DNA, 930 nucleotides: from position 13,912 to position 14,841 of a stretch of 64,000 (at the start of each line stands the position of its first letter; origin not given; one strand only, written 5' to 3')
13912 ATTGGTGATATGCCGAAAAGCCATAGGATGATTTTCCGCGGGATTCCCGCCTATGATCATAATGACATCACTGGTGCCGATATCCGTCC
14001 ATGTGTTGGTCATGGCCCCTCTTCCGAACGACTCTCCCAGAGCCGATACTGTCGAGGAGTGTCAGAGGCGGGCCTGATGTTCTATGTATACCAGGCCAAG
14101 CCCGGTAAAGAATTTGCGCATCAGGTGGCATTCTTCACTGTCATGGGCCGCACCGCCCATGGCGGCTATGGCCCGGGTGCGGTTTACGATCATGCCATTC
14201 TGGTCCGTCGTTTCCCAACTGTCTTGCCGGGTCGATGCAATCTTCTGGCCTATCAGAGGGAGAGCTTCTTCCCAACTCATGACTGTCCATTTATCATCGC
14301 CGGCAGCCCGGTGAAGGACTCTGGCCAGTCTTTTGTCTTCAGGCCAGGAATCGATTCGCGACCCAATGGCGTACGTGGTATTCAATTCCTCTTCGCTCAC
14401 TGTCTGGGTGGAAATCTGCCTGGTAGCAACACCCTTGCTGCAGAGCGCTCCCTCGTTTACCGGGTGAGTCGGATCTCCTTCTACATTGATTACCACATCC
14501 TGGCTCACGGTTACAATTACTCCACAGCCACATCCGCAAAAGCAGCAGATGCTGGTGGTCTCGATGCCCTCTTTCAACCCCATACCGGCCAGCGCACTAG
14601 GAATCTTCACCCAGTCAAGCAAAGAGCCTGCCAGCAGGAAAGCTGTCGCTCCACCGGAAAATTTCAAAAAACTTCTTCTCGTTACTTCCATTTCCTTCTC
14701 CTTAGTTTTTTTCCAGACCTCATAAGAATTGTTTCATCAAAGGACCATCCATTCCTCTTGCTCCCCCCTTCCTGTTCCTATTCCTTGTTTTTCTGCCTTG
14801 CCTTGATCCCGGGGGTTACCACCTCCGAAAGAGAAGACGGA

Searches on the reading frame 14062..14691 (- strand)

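Call 44: search_protein_families(library=pfam, proteins=[window:14062-14691:-], max_evalue=0.00001)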
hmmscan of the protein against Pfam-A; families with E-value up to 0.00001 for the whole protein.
window:14062-14691:- (209 aa): 1 family
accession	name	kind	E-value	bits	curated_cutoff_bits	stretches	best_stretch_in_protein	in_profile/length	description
PF04879.21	Molybdop_Fe4S4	-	8.9e-15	54.9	22.7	1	45-93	4-52/55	Molybdopterin oxidoreductase Fe4S4 domain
